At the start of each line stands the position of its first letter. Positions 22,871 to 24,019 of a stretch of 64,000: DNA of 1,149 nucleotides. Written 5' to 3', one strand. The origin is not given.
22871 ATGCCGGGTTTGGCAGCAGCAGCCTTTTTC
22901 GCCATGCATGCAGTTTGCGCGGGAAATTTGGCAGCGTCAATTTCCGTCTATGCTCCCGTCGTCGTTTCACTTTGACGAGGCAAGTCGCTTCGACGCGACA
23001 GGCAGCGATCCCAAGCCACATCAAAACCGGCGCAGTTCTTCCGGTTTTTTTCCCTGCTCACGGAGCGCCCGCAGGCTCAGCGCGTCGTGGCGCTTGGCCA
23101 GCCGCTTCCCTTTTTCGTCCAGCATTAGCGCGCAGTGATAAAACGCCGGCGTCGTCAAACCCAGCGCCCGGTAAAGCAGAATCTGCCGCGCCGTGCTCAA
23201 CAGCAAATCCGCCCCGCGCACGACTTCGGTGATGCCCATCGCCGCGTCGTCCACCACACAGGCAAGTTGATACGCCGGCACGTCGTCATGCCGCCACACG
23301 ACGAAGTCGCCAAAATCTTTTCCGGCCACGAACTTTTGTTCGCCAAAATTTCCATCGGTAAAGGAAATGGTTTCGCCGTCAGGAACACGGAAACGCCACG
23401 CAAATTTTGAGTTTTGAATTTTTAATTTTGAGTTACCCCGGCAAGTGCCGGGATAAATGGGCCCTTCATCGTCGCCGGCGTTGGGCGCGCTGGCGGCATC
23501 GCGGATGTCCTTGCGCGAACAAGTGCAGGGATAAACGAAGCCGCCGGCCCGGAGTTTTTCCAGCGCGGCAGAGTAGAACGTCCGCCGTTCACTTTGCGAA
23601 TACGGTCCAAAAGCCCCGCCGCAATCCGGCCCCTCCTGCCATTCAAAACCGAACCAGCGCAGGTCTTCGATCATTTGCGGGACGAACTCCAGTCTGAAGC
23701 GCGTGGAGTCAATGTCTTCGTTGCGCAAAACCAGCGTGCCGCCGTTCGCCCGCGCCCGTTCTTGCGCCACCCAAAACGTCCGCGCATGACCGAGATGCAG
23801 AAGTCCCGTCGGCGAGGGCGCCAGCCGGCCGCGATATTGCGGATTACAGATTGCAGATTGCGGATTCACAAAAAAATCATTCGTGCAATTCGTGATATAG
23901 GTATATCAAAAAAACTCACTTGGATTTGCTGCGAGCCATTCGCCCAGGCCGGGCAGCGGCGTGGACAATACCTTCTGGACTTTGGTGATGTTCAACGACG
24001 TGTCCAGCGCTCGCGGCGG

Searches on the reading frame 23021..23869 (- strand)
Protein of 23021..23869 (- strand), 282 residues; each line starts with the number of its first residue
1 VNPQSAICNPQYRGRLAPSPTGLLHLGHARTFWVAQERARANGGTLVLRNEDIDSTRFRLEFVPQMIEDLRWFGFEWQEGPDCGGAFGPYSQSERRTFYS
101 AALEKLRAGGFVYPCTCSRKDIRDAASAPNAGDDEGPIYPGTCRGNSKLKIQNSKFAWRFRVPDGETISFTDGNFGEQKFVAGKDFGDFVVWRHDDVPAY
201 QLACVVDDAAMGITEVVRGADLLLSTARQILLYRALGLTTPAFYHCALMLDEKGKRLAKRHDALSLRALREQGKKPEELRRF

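Call 81: find_encoding_contigs(protein=window:23021-23869:-, flank=9000, max_places=6)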
Protein window:23021-23869:- (282 aa): no gene with exactly this product is on record in the collection.

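Call 83: find_related_loci(query=window:23021-23869:-, collection=metagenome_contigs, flank=10000)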
Query window:23021-23869:- (282 aa) in metagenome_contigs; peptide patterns used: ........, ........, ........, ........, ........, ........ (x = any residue, [..] = any of these).
600 stretches matched a pattern (row limit reached: there are more); 492 encode a relative of the query (tblastn E <= 1e-3); the best 80 are kept; 80 distinct loci.
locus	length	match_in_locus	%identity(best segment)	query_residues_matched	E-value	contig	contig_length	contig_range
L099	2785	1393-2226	92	5-282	0e+0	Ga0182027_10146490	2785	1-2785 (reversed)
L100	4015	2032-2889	91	1-282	1e-180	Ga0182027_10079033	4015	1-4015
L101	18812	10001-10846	89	1-282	3e-172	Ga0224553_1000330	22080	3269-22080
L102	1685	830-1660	91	9-282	0e+0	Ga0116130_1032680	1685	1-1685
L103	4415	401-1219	92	9-281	3e-175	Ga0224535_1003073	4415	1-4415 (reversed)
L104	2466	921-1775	88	1-282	4e-180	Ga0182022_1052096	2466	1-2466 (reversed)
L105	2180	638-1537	84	1-282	0e+0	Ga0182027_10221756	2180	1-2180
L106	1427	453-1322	87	9-282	0e+0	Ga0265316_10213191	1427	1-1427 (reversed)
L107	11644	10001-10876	87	9-282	1e-167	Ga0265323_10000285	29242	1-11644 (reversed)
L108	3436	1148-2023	86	1-282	6e-175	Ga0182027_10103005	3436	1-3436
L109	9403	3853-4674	91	12-282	3e-167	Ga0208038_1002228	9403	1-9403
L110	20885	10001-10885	84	1-282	2e-166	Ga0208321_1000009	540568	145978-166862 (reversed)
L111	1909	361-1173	89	12-282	4e-180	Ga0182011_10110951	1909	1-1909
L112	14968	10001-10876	85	9-282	4e-165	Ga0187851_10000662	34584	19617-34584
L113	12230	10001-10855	86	1-282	1e-164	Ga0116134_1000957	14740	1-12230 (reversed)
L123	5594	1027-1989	78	1-282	4e-164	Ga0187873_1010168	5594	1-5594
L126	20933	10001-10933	79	1-282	6e-162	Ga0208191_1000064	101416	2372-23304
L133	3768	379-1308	79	1-282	6e-166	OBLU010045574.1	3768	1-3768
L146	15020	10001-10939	75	1-282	7e-154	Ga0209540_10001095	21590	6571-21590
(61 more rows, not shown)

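Call 89: search_protein_families(library=pfam, max_evalue=0.01, proteins=[L126:11095-11385:+, L126:11382-11786:+, L126:12010-12363:+, L146:11052-11330:+, L146:11355-12644:+, L123:2468-2833:+, L123:2830-3741:+, L123:4160-4510:+, L123:4520-5077:+, L133:1647-2384:+])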
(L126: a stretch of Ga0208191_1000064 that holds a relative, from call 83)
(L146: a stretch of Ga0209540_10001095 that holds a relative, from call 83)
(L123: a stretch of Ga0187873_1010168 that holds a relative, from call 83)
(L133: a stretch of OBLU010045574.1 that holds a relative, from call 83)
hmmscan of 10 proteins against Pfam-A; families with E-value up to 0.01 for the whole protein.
L126:11095-11385:+ (96 aa): 0 families

L126:11382-11786:+ (134 aa): 1 family
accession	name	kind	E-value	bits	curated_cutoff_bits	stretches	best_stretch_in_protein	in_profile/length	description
PF01850.27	PIN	-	2.9e-12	47.7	23.6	1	4-125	2-117/120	PIN domain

L126:12010-12363:+ (117 aa): 0 families

L146:11052-11330:+ (92 aa): 1 family
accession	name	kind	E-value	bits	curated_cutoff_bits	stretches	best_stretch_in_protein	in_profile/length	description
PF20464.3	MmeI_N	-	3.7e-07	31.1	27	1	6-87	5-79/181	MmeI, N-terminal domain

L146:11355-12644:+ (429 aa): 0 families

L123:2468-2833:+ (121 aa): 0 families

L123:2830-3741:+ (303 aa): 0 families

L123:4160-4510:+ (116 aa): 0 families

L123:4520-5077:+ (185 aa): 0 families

L133:1647-2384:+ (245 aa): 0 families
